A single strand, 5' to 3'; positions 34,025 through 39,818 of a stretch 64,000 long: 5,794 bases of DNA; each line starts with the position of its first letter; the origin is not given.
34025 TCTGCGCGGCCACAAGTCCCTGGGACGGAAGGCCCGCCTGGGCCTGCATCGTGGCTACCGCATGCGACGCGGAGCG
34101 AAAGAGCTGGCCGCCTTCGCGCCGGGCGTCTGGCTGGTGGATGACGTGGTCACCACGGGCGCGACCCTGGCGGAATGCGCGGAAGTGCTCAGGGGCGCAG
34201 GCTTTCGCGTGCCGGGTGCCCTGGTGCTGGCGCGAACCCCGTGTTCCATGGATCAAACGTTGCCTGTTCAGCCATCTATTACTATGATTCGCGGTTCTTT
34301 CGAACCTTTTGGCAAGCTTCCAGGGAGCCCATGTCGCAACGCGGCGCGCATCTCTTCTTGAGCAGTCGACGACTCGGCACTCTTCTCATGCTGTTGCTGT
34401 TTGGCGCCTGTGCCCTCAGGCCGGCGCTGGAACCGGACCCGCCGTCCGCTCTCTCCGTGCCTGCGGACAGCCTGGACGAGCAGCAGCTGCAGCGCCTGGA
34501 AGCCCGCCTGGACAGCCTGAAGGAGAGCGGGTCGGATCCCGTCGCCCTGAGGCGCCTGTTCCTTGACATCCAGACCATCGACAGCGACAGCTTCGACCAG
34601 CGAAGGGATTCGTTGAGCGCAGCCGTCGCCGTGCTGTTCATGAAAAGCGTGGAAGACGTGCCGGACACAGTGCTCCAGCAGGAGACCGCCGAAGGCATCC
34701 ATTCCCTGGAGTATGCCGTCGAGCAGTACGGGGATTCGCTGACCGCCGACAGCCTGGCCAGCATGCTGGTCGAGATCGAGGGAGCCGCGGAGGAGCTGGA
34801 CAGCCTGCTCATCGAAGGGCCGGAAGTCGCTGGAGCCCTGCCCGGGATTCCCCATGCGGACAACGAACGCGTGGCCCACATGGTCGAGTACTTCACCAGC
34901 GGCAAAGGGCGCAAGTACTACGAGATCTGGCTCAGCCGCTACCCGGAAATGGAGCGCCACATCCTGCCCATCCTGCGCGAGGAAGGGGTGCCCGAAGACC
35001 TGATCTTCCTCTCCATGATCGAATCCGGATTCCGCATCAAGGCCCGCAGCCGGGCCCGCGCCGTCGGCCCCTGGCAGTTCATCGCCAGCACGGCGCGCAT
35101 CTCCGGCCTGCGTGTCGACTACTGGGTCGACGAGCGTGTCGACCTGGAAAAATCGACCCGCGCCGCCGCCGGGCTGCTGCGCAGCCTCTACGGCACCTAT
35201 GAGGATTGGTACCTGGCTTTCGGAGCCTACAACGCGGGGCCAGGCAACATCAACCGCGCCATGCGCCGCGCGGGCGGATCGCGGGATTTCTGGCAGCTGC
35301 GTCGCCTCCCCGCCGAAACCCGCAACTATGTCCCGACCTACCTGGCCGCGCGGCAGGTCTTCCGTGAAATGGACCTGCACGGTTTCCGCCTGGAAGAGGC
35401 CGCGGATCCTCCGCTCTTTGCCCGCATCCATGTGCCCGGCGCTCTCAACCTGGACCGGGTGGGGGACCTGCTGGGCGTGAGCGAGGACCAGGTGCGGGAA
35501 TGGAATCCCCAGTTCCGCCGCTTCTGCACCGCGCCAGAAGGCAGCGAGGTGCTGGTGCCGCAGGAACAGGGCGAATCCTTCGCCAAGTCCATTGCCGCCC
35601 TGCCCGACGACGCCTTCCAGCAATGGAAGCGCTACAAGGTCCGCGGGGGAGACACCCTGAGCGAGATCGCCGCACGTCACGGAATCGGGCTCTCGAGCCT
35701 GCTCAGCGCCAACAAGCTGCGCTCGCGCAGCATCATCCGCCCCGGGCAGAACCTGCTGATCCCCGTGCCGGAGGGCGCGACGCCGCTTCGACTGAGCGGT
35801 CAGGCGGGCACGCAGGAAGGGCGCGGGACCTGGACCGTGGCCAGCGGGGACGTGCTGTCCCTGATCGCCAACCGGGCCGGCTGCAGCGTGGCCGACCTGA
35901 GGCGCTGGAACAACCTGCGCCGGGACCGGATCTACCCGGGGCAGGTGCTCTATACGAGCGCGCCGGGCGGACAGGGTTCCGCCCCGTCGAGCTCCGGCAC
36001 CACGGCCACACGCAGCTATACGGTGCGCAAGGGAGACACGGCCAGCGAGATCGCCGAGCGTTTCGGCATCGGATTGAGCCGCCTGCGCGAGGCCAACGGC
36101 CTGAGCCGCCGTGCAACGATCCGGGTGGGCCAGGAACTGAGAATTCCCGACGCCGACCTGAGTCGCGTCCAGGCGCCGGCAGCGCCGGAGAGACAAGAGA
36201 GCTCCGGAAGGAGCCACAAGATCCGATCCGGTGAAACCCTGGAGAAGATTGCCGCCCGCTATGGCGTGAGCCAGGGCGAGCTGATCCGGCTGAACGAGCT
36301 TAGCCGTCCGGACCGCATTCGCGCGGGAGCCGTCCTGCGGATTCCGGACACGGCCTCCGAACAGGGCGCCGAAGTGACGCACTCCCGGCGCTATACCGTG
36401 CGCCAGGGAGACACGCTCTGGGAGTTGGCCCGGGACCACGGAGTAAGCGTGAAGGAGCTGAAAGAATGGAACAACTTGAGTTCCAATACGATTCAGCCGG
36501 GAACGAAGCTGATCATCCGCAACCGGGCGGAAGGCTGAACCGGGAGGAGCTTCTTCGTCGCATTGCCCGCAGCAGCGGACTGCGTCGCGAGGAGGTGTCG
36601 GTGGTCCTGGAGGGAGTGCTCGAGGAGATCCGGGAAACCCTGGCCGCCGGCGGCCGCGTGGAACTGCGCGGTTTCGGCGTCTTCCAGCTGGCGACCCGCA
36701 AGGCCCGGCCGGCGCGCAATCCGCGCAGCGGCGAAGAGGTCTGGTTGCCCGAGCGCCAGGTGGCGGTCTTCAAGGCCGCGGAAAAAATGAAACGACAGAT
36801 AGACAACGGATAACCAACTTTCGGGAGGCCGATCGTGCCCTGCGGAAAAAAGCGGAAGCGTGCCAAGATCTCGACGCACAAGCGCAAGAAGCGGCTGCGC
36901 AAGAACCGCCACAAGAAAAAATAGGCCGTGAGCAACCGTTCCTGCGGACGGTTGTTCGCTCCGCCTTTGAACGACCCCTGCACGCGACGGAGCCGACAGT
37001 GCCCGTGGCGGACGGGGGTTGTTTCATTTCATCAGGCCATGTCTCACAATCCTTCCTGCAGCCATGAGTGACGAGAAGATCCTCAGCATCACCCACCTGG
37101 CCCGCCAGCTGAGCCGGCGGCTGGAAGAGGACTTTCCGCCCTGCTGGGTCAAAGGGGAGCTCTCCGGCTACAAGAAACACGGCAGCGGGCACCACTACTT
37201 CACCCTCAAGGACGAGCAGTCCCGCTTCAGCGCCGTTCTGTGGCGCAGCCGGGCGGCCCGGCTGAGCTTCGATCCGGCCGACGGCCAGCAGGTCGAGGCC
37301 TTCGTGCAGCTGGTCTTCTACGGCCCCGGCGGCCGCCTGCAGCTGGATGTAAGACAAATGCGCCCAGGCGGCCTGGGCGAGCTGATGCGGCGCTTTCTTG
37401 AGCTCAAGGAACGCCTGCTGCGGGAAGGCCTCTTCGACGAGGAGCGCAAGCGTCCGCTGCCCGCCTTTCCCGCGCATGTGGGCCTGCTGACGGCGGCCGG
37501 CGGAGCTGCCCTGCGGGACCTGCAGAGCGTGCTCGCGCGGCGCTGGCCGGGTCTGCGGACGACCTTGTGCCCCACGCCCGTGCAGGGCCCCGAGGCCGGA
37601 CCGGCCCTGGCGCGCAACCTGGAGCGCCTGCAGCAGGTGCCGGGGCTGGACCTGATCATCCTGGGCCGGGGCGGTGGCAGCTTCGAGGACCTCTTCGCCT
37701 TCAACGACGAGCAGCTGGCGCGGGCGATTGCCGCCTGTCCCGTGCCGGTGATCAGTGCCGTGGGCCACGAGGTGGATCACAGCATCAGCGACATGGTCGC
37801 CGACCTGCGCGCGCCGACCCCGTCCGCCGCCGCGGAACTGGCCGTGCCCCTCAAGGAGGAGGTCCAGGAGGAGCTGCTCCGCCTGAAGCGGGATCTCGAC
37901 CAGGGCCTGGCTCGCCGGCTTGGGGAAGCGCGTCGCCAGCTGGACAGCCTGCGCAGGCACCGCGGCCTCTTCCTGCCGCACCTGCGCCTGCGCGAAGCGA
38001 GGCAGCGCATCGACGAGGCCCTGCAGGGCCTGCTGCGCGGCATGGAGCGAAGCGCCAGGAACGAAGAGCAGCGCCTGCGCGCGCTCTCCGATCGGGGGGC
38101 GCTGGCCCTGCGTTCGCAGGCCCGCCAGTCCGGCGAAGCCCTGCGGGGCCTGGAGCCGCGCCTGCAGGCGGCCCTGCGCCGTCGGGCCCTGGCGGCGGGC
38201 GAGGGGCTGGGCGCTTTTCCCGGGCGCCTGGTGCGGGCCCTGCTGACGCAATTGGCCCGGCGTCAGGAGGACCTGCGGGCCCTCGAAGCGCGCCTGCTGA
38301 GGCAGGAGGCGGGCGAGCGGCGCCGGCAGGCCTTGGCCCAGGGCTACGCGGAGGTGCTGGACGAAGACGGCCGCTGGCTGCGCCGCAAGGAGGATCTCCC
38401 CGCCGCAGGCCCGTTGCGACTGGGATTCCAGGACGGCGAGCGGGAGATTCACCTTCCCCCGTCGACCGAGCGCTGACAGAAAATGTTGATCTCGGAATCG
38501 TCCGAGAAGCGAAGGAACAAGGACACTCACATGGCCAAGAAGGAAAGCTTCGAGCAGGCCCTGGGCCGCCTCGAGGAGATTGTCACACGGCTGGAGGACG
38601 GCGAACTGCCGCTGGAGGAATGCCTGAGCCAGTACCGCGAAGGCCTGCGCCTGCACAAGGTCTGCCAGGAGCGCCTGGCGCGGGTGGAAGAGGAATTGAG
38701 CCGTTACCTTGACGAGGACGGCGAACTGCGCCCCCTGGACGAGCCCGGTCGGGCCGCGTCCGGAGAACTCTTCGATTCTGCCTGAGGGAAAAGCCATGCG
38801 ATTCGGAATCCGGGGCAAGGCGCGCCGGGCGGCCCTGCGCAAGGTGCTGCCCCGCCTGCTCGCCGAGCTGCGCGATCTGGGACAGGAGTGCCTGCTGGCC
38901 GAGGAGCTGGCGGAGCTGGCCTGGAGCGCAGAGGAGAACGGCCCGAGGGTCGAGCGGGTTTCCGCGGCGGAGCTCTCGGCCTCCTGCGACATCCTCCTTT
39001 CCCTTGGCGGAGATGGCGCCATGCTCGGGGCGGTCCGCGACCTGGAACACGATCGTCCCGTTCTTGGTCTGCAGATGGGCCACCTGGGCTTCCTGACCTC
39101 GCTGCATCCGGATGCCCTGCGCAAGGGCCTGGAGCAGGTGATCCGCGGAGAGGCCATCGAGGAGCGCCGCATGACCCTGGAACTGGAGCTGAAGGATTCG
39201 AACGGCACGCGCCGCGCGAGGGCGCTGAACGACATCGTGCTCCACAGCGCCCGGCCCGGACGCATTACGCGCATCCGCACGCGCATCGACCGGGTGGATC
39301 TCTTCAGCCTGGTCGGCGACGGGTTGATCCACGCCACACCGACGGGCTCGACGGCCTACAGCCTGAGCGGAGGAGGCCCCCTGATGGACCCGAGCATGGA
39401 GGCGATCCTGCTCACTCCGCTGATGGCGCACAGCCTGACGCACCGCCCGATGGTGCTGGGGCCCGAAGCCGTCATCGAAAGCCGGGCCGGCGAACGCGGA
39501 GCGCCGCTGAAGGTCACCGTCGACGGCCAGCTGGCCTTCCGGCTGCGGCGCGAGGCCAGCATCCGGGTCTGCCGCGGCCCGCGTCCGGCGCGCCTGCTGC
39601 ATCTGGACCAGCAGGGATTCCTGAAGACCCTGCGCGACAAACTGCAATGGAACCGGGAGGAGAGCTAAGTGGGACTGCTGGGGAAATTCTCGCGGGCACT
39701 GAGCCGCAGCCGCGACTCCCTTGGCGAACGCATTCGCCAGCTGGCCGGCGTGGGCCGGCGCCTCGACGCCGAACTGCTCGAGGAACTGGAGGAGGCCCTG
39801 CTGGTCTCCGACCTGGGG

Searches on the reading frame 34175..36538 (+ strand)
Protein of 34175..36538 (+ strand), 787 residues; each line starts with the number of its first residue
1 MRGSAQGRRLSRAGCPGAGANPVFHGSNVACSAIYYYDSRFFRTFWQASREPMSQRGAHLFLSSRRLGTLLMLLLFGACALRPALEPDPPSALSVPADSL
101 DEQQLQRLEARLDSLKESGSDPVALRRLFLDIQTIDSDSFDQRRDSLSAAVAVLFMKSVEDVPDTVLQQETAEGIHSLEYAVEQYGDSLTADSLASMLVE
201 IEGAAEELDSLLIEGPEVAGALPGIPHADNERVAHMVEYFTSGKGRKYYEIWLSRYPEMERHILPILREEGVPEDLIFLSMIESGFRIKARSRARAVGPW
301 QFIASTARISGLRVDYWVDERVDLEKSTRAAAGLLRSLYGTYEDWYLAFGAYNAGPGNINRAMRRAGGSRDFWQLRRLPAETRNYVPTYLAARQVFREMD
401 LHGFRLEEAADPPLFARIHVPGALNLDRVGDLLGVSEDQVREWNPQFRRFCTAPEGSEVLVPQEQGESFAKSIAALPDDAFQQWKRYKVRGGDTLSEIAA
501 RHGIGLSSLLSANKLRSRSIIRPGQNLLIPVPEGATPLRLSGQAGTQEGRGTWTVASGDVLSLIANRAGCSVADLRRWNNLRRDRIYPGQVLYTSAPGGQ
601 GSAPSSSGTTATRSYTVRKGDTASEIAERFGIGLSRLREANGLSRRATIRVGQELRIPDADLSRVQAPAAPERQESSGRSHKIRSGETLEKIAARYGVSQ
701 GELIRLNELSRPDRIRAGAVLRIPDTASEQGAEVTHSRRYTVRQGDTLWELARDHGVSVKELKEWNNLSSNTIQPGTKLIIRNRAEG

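Call 33: search_protein_families(library=pfam, proteins=[window:34175-36538:+], max_evalue=0.001)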
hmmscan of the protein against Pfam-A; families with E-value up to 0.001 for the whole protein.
window:34175-36538:+ (787 aa): 13 families
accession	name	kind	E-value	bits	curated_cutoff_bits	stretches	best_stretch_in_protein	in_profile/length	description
PF01476.26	LysM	-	6.8e-79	260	20.9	5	740-781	1-42/43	LysM domain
PF23473.1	LysM3_LYK4_5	-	1.1e-26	93.1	29.3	2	614-646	4-36/48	LYK4/5 LysM3 domain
PF01464.25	SLT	-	3e-21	75.6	21.3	1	272-368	13-110/117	Transglycosylase SLT domain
PF23446.1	LysM1_NFP_LYK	-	2e-13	51.5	36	0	494-532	17-56/60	NFP/LYK LysM1 domain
PF23577.1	LysM_RLK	-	7.2e-12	45.6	27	0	683-705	5-26/44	LysM domain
PF13384.12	HTH_23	-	2.6e-07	30.7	24.6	0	618-637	15-34/50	Homeodomain-like domain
PF04545.22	Sigma70_r4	-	3.6e-07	30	24.1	0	686-701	20-35/50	Sigma-70, region 4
PF22310.2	NMB0315_dom_I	-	5.3e-07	30.3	27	0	682-709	7-34/83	NMB0315-like, domain I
PF13518.12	HTH_28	-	1.2e-06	28.9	25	0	618-638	10-30/52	Helix-turn-helix domain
PF23472.1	LysM2_CERK1_LYK3_4_5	-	3.2e-06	27.4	27.4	0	613-658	6-54/56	LYK3/4/5 LysM2 domain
PF16365.12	EutK_C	-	5.8e-05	23.5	27.5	0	616-639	10-33/52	Ethanolamine utilization protein EutK C-terminus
PF04225.17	LysM_OapA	-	7e-05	23.3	22.3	0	737-763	2-28/85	Opacity-associated protein A LysM-like domain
PF01527.26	HTH_Tnp_1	-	0.00081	20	24.1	0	742-766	20-44/75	Transposase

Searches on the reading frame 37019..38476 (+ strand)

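Call 33: search_protein_families(library=pfam, proteins=[window:37019-38476:+], max_evalue=0.001)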
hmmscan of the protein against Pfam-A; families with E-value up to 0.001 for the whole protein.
window:37019-38476:+ (485 aa): 3 families
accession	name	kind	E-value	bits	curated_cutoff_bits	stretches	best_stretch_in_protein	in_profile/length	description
PF02601.20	Exonuc_VII_L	-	2.6e-83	280.5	35.9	1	138-476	1-313/315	Exonuclease VII, large subunit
PF13742.12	tRNA_anti_2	-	1.7e-25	89.5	27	1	22-115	1-95/95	OB-fold nucleic acid binding domain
PF01336.31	tRNA_anti-codon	-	3.8e-08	33.6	27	1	43-115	2-73/75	OB-fold nucleic acid binding domain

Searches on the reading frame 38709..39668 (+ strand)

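Call 33: search_protein_families(library=pfam, proteins=[window:38709-39668:+], max_evalue=0.001)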
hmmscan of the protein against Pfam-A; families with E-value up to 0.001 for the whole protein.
window:38709-39668:+ (319 aa): 2 families
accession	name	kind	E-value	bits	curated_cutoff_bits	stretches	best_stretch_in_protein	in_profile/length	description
PF20143.4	NAD_kinase_C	-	1.1e-25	90.2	23.7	1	173-298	1-125/126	ATP-NAD kinase C-terminal domain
PF01513.26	NAD_kinase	-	1.3e-14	55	25.5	1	79-148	59-129/130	ATP-NAD kinase N-terminal domain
